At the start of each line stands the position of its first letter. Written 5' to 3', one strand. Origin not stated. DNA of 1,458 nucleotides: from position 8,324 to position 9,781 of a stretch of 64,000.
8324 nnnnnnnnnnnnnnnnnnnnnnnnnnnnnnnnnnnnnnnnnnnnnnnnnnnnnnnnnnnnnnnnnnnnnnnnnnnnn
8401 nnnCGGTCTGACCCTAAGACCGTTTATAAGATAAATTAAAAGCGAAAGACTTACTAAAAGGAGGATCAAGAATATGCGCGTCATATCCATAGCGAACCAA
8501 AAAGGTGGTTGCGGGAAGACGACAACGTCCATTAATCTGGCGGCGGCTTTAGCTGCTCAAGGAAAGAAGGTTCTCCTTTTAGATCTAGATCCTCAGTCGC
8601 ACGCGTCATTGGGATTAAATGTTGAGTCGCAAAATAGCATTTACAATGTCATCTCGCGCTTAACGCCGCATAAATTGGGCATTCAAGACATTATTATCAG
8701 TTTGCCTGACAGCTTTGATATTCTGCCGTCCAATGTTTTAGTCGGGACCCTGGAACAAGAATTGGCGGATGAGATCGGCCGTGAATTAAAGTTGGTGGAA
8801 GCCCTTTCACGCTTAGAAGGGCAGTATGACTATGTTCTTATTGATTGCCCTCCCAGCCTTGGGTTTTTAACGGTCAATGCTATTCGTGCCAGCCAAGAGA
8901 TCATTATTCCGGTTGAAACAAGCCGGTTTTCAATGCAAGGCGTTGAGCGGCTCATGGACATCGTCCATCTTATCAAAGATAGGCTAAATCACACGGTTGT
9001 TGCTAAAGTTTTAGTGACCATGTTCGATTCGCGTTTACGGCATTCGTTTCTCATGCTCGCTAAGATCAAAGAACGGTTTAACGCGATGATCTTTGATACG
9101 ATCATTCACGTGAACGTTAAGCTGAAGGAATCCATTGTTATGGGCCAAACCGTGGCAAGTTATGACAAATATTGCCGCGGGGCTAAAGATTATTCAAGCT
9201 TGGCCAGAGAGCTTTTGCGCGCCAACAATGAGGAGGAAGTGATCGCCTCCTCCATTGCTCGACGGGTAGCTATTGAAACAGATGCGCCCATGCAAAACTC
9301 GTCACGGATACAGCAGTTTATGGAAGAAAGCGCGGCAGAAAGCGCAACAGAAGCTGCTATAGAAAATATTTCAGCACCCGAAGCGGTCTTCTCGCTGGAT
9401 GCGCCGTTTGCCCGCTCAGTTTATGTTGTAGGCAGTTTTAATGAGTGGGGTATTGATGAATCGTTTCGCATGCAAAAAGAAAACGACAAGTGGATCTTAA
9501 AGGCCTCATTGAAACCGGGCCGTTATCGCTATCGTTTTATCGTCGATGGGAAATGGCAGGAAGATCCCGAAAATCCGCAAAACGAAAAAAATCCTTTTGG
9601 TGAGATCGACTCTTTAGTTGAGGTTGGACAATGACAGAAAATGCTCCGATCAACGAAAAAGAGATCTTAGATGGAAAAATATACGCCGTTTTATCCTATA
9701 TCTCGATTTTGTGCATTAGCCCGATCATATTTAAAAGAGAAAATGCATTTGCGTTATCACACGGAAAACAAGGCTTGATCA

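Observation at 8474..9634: ParA/MinD-type ATPase fused to a CBM48 glycogen-binding module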

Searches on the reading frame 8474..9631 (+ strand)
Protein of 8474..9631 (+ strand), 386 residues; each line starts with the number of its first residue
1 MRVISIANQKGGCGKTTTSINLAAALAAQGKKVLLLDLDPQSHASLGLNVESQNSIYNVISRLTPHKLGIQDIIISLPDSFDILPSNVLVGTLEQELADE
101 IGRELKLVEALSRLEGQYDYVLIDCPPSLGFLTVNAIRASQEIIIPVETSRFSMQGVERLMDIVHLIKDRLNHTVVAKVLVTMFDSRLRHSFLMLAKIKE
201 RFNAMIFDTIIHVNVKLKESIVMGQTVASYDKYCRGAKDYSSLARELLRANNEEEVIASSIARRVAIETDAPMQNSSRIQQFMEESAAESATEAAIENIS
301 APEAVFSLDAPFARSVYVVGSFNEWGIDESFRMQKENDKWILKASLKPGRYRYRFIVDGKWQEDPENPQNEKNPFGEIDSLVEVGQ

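Call 5: search_protein_families(library=pfam, proteins=[window:8474-9631:+], max_evalue=1)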
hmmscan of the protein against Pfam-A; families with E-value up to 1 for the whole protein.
window:8474-9631:+ (386 aa): 21 families
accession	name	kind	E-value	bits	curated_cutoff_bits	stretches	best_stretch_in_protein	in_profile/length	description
PF13614.12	AAA_31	-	5e-56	189.9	27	1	1-174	1-174/177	AAA domain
PF01656.29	CbiA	-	3.5e-22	79.1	25.4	1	4-226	1-124/125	CobQ/CobB/MinD/ParA nucleotide binding domain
PF16561.11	AMPK1_CBM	-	8e-15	55.3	26.8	1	314-385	12-80/85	Glycogen recognition site of AMP-activated protein kinase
PF06564.18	CBP_BcsQ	-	1.1e-13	51.6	21.3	1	1-245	1-231/234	Cellulose biosynthesis protein BcsQ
PF00142.24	Fer4_NifH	-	1.7e-12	47.9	25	1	9-261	7-256/271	4Fe-4S iron sulfur cluster binding proteins, NifH/frxC family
PF09140.17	MipZ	-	2.5e-12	47.1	20.7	1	3-150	2-132/262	ATPase MipZ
PF10609.15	ParA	-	5e-11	42.9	27.1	1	2-171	4-167/246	NUBPL iron-transfer P-loop NTPase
PF02374.21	ArsA_ATPase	-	1.3e-07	31.6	24.3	1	9-127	8-134/305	Anion-transporting ATPase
PF07015.17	VirC1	-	5.7e-06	26.3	24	1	1-39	1-39/231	VirC1 protein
PF02922.24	CBM_48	-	0.00011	22.8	22.4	1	303-361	12-72/83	Carbohydrate-binding module 48 (Isoamylase N-terminal domain)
PF18481.7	DUF5616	-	0.0022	18.7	27.6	1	256-304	63-111/140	Domain of unknown function (DUF5616)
PF16575.11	CLP1_P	-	0.011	16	26.6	1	13-41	5-33/188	mRNA cleavage and polyadenylation factor CLP1 P-loop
PF13481.12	AAA_25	-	0.017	15.2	27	1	10-54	41-84/195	AAA domain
PF16760.10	CBM53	-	0.018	15.7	27.6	1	313-345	10-47/57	Starch/carbohydrate-binding module (family 53)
PF00448.28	SRP54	-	0.023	14.8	22.7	1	12-39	11-38/196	SRP54-type protein, GTPase domain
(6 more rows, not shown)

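Call 6: search_protein_families(library=ncbifam, proteins=[window:8474-9631:+], max_evalue=1)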
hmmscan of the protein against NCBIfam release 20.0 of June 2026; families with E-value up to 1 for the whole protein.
window:8474-9631:+ (386 aa): 44 families (the best 25 are shown)
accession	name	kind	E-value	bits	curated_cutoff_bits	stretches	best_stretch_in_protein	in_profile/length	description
NF041546.1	ParA_partition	equivalog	6.7e-34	117.2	180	2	3-54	1-52/203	ParA family partition ATPase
TIGR03453.1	partition_RepA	equivalog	6.2e-30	104.3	348.45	1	2-226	105-349/387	plasmid partitioning protein RepA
NF041283.1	PrgP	equivalog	8.1e-24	84.4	400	1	2-219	3-230/297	ParA superfamily DNA segregation protein PrgP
TIGR01969.1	minD_arch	subfamily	2e-21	76.3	201.75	1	2-257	1-240/251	cell division ATPase MinD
NF010443.0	PRK13869.1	subfamily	3.4e-20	72.2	446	1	2-154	122-288/405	plasmid-partitioning protein RepA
TIGR03371.1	cellulose_yhjQ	equivalog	2.3e-19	69.9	157.85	1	1-245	1-239/246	cellulose biosynthesis protein BcsQ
NF010259.0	PRK13705.1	equivalog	5.9e-16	58.4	725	1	3-222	108-343/388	plasmid-partitioning protein SopA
TIGR01968.1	minD_bact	equivalog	7.4e-16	58.3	212.9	1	2-252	2-241/261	septum site-determining protein MinD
TIGR01287.1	nifH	equivalog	1.4e-11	44.2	394.35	2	9-74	7-73/275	nitrogenase iron protein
TIGR01007.1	eps_fam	subfamily_domain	4.1e-11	42.8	108.05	1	1-149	17-160/204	polysaccharide biosynthesis tyrosine autokinase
NF009701.0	PRK13230.1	subfamily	3.1e-10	39.5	350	1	9-74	8-74/291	nitrogenase reductase-like protein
TIGR03018.1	pepcterm_TyrKin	hypoth_equivalog_domain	5.4e-09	35.7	230.65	1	3-163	37-195/207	XrtA-associated tyrosine autokinase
NF047398.1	AAA_KGGVGR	domain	5.5e-09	36.6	90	1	2-39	3-40/190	KGGVGR-motif variant AAA ATPase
TIGR01281.1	DPOR_bchL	equivalog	5.5e-09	35.8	345.15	1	9-67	7-65/268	ferredoxin:protochlorophyllide reductase (ATP-dependent) iron-sulfur ATP-binding protein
NF033200.1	F430_CfbC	exception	4e-08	32.9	402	1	9-61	7-60/260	Ni-sirohydrochlorin a,c-diamide reductive cyclase ATP-dependent reductase subunit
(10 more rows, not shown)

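Call 10: find_homologous_proteins(query=window:8474-9631:+, max_evalue=0.00001)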
Query window:8474-9631:+ (386 aa): 7917 proteins with E <= 0.00001 among 8000 candidates; the best 120 are listed.
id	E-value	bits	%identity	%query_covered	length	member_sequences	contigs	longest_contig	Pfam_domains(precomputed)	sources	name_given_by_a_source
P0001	2.7e-248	841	100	100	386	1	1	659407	PF00142.25,PF10609.16,PF16561.12,PF01656.30,PF13614.13,PF07015.18,PF09140.18,PF06564.19,PF02374.22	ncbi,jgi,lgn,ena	ncbi:MAG: AAA family ATPase [Candidatus Omnitrophota bacterium]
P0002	3.7e-159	548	65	100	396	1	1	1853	PF00142.25,PF02922.25,PF10609.16,PF16561.12,PF01656.30,PF13614.13,PF09140.18,PF06564.19,PF02374.22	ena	-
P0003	1.1e-157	543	66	100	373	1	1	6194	PF00142.25,PF02922.25,PF10609.16,PF16561.12,PF01656.30,PF13614.13,PF09140.18,PF06564.19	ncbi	-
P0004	2.9e-157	541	65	99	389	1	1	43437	PF00142.25,PF02922.25,PF10609.16,PF16561.12,PF01656.30,PF13614.13,PF09140.18,PF06564.19,PF02374.22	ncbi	-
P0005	5.7e-156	537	64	99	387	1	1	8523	PF00142.25,PF10609.16,PF16561.12,PF01656.30,PF13614.13,PF09140.18,PF06564.19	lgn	-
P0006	2.1e-155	535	63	99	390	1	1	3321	PF00142.25,PF02922.25,PF10609.16,PF16561.12,PF01656.30,PF13614.13,PF09140.18,PF06564.19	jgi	jgi:chromosome partitioning protein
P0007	2.8e-155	535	61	99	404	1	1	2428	PF00142.25,PF02922.25,PF10609.16,PF16561.12,PF01656.30,PF13614.13,PF09140.18,PF06564.19,PF02374.22,PF16760.11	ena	-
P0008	1.1e-154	533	63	100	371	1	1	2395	PF00142.25,PF02922.25,PF10609.16,PF16561.12,PF01656.30,PF13614.13,PF09140.18,PF06564.19,PF02374.22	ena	-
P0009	1.5e-154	533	63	99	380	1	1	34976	PF00142.25,PF02922.25,PF10609.16,PF16561.12,PF01656.30,PF13614.13,PF09140.18,PF06564.19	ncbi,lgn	-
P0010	1.8e-154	532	63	99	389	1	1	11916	PF00142.25,PF02922.25,PF10609.16,PF16561.12,PF01656.30,PF13614.13,PF09140.18,PF06564.19,PF02374.22,PF16760.11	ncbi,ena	-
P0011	2.5e-154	532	62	99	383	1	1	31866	PF00142.25,PF02922.25,PF10609.16,PF16561.12,PF01656.30,PF13614.13,PF09140.18,PF06564.19,PF16760.11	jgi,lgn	-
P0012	4.4e-154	531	64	99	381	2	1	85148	PF00142.25,PF10609.16,PF16561.12,PF01656.30,PF13614.13,PF09140.18,PF06564.19,PF02374.22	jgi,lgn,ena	-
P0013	4.9e-154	531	62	99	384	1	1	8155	PF00142.25,PF10609.16,PF16561.12,PF01656.30,PF13614.13,PF09140.18,PF06564.19,PF02374.22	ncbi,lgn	-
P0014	9.5e-154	530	64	99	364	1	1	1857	PF00142.25,PF02922.25,PF10609.16,PF16561.12,PF01656.30,PF13614.13,PF09140.18,PF06564.19,PF02374.22,PF16760.11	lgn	-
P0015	1.7e-153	529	62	99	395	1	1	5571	PF00142.25,PF10609.16,PF16561.12,PF01656.30,PF13614.13,PF09140.18,PF06564.19,PF02374.22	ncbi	-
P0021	7.8e-153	527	62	99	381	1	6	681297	PF00142.25,PF02922.25,PF10609.16,PF16561.12,PF01656.30,PF13614.13,PF09140.18,PF06564.19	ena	-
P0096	5.7e-150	517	61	99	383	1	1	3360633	PF00142.25,PF02922.25,PF10609.16,PF16561.12,PF01656.30,PF13614.13,PF09140.18,PF06564.19,PF02374.22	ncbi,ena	-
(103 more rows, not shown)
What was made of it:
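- Some databases call it a 'chromosome partitioning protein' (call 10).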

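Call 16: find_encoding_contigs(protein=P0096, flank=10000, max_places=2)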
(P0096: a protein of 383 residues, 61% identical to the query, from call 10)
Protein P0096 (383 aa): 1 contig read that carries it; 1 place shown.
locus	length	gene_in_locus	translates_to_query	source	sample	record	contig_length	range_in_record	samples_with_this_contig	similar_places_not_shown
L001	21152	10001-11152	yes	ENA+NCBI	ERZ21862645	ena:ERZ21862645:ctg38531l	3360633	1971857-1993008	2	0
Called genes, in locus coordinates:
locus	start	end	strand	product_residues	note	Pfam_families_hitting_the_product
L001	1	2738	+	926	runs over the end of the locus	PF01326:PPDK_N, PF00391:PEP-utilizers, PF02896:PEP-utilizers_C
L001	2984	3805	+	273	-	PF00140:Sigma70_r1_2, PF04542:Sigma70_r2, PF04539:Sigma70_r3, PF08281:Sigma70_r4_2 (weak), PF04545:Sigma70_r4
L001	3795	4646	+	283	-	PF00532:Peripla_BP_1, PF13407:Peripla_BP_4, PF13377:Peripla_BP_3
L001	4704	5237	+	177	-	PF00156:Pribosyltran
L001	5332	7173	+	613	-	PF13424:TPR_12 (faint), PF00515:TPR_1 (faint), PF07719:TPR_2 (faint), PF13181:TPR_8 (faint), PF13414:TPR_11 (weak), PF13431:TPR_17 (faint), PF14559:TPR_19 (weak), PF13432:TPR_16 (weak)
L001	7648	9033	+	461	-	PF13372:Alginate_exp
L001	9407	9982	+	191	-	-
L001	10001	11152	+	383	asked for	PF00142:Fer4_NifH (weak), PF01656:CbiA, PF02374:ArsA_ATPase (weak), PF06564:CBP_BcsQ, PF09140:MipZ, PF10609:ParA, PF13614:AAA_31, PF16561:AMPK1_CBM, +1 more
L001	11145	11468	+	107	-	PF09685:MamF_MmsF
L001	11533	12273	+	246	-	-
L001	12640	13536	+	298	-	PF01040:UbiA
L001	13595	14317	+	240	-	PF00535:Glycos_transf_2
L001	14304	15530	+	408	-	PF13472:Lipase_GDSL_2 (weak)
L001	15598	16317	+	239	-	PF00535:Glycos_transf_2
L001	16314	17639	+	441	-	PF01266:DAO (faint), PF01593:Amino_oxidase, PF07992:Pyr_redox_2 (faint), PF13450:NAD_binding_8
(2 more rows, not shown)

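Call 17: search_solved_structures(query=window:8474-9631:+, max_evalue=0.001, show_alignments=2)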
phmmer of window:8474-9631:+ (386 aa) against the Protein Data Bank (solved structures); distinct sequences matched with E-value up to 0.001: 85 (the best 60 are shown).
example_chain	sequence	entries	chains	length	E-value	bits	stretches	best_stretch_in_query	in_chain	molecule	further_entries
8ray_B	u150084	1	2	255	1.5e-48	169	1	2-250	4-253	ParA family protein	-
1wcv_1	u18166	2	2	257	3.2e-41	144.9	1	2-249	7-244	SEGREGATION PROTEIN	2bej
2bek_A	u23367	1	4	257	4.2e-40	141.3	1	2-249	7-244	SEGREGATION PROTEIN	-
6iub_A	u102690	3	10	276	2.1e-37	132.4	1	2-249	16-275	SpoOJ regulator (Soj)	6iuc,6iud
8jmj_A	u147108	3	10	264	2.4e-36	128.9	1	2-249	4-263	SpoOJ regulator (Soj)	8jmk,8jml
4pfs_A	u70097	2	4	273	6.8e-36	127.4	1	2-249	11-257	Cobyrinic Acid a,c-diamide synthase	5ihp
5if9_A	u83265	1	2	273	7e-36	127.4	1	2-249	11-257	Cobyrinic Acid a,c-diamide synthase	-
3k9g_A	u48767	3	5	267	3.8e-18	69.1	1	2-207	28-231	PF-32 protein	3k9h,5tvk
7dut_A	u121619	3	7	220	4.6e-15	58.9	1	3-178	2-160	SOJ protein (Soj)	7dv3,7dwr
6non_A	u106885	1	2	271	8.9e-15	58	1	1-168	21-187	Cobyrinic acid ac-diamide synthase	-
6noo_A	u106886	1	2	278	9.5e-15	57.9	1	1-168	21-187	Maintenance of carboxysome positioning A protein, MCDA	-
1ion_A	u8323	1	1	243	6.6e-14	55.1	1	2-146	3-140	PROBABLE CELL DIVISION INHIBITOR MIND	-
6nop_B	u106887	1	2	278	1.2e-13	54.2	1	1-168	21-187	Cobyrinic acid ac-diamide synthase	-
5j1j_A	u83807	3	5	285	1.5e-12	50.6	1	2-207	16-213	Site-determining protein | Transcriptional antiactivator FleN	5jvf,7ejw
1g3q_A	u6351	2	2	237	2e-12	50.3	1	2-146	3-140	CELL DIVISION INHIBITOR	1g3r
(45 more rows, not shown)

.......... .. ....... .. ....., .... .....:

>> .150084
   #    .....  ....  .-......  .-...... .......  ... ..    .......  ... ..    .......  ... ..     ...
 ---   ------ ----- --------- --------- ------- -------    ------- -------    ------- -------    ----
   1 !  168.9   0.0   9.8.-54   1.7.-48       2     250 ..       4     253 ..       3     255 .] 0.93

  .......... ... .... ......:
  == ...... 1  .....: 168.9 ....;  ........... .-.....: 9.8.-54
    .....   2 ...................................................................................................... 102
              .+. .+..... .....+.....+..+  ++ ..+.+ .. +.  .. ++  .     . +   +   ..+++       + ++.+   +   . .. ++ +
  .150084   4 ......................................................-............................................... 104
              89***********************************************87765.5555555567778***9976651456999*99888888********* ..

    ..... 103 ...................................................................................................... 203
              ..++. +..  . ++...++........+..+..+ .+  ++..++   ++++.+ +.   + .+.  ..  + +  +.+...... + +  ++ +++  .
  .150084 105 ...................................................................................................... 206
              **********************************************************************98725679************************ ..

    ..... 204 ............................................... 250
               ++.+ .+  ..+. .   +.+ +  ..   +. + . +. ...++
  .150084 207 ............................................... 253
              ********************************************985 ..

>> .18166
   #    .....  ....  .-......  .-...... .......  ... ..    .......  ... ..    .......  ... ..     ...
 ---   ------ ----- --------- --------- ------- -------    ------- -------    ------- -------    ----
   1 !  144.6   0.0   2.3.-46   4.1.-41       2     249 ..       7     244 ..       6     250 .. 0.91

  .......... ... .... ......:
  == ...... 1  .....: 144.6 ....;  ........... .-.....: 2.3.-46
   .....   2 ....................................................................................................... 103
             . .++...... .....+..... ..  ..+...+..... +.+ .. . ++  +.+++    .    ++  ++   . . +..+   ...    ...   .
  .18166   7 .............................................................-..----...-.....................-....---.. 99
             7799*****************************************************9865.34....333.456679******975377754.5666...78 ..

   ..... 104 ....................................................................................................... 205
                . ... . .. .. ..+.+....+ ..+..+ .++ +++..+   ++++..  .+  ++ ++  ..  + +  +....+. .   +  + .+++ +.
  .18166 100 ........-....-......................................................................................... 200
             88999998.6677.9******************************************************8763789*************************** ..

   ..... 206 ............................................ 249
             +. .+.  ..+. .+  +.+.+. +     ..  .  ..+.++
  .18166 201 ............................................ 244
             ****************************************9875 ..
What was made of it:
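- On McdAB-type organelle positioning: McdA structures match much more weakly (E of about 1e-14) than Soj (E 1e-48) (call 17).
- Closest known: McdA/McdB carboxysome-positioning system and other orphan ParA/MinD cargo positioners. Same: McdA structures are recovered at E of about 1e-14 (call 17).
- Checked: The closest solved structures are chromosomal ParA/Soj proteins: M. xanthus ParA 8ray (E 1.5e-48), T. thermophilus Soj and H. pylori Soj (call 17).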

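Call 28: find_encoding_contigs(protein=P0021, flank=10000, max_places=2)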
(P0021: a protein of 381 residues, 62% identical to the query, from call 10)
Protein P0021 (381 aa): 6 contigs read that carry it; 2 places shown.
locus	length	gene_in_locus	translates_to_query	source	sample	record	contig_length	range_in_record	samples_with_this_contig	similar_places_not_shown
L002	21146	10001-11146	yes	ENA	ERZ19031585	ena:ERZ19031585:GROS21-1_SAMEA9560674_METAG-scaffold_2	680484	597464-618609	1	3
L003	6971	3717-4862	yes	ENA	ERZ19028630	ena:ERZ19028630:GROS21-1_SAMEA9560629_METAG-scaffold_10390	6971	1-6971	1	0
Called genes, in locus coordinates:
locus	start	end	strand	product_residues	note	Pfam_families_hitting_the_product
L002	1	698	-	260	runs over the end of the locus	PF02535:Zip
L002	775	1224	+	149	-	PF00571:CBS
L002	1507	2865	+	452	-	PF16930:Porin_5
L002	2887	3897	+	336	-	PF12849:PBP_like_2, PF01547:SBP_bac_1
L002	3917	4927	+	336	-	PF00528:BPD_transp_1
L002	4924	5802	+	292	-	PF00528:BPD_transp_1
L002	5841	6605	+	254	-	PF02463:SMC_N (weak), PF00005:ABC_tran, PF13304:AAA_21 (faint)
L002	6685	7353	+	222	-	PF01895:PhoU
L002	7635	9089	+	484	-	PF13372:Alginate_exp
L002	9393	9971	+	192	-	-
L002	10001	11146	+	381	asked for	PF00142:Fer4_NifH, PF01656:CbiA, PF06564:CBP_BcsQ, PF09140:MipZ, PF10609:ParA, PF13614:AAA_31, PF02922:CBM_48 (weak), PF16561:AMPK1_CBM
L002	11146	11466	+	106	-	PF09685:MamF_MmsF (weak)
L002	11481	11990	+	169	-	-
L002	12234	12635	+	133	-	-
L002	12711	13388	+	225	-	-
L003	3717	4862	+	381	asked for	PF00142:Fer4_NifH, PF01656:CbiA, PF06564:CBP_BcsQ, PF09140:MipZ, PF10609:ParA, PF13614:AAA_31, PF02922:CBM_48 (weak), PF16561:AMPK1_CBM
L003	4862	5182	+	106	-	PF09685:MamF_MmsF (weak)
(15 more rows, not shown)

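Call 33: search_protein_representatives(protein=window:8474-9631:+)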
Query: 386 residues. Proteins with E-value up to 0.001 (for the whole library): 67819; up to 1e-10: 25762; up to 1e-30: 3697. The best 150 are listed.
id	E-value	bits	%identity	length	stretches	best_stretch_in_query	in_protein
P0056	1.3e-151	521.3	62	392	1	1-384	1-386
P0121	1.6e-112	392.7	35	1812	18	291-368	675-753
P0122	2.8e-111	388.6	67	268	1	1-259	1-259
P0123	2.3e-105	369.1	59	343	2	85-294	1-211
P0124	1.9e-96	339.8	45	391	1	1-383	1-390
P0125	7.3e-94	331.3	48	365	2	1-262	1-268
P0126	3.1e-92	325.9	66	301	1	1-227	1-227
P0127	1.1e-87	310.9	47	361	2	1-251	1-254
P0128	6.2e-87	308.5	44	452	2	1-271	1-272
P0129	9.6e-87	307.9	47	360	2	1-249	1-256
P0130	6.9e-86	305.1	45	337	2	4-249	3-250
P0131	1.5e-82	294.1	42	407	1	1-383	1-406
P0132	2.3e-82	293.5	45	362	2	1-250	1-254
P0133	2.4e-81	290.1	42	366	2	1-276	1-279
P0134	6.3e-81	288.7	43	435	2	1-256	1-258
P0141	6.2e-78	278.9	43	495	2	1-250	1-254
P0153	4.8e-73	262.8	40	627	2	2-305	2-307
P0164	2.2e-71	257.3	41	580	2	1-250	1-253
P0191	1.1e-67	245.2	39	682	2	1-249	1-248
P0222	3.0e-62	227.3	40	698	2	1-250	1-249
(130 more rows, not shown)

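Call 37: list_cluster_members(proteins=[P0124, P0125, P0127, P0128, P0131, P0141, P0153, P0164, P0191, P0222])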
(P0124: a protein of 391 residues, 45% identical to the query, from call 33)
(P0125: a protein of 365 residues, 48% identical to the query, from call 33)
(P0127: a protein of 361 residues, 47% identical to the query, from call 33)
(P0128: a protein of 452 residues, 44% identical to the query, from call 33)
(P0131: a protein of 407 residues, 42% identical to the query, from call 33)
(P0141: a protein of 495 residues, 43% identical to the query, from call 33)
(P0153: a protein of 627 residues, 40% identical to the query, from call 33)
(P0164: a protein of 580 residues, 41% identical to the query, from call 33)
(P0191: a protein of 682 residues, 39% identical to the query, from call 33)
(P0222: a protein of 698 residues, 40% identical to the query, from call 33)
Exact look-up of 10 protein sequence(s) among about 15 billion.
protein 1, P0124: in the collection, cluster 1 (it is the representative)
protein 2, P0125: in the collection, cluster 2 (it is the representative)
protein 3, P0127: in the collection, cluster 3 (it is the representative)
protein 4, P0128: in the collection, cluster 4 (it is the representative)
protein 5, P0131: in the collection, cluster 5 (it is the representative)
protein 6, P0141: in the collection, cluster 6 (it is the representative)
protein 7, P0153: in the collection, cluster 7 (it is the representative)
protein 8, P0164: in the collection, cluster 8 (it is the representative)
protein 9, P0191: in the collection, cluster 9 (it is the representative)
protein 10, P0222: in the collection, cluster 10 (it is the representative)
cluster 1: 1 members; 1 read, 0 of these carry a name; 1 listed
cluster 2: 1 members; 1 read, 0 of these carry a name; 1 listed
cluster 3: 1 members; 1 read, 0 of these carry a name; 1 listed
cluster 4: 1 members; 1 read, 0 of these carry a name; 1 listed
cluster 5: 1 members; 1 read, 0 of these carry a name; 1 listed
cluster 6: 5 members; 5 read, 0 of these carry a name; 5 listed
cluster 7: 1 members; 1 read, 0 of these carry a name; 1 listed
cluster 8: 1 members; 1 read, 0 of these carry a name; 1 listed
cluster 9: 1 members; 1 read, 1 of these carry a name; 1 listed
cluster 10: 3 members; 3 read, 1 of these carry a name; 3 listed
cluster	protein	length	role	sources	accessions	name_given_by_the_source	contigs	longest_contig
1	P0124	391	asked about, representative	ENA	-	-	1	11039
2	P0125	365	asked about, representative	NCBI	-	-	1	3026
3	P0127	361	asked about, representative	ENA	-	-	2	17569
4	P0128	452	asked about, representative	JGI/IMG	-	-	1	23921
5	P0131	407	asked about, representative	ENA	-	-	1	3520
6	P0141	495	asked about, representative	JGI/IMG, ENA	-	-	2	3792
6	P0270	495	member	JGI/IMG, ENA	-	-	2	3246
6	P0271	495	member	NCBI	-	-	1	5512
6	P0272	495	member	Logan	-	-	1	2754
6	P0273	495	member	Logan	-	-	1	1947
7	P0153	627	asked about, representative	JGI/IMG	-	-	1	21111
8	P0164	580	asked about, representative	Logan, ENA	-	-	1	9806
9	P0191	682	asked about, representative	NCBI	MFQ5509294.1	MAG: AAA family ATPase [Leptospirillia bacterium]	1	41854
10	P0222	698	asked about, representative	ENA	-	-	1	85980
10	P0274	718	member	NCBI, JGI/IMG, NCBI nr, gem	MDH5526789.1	MAG: AAA family ATPase [Nitrospirota bacterium] | AAA family ATPase [Nitrospirota bacterium]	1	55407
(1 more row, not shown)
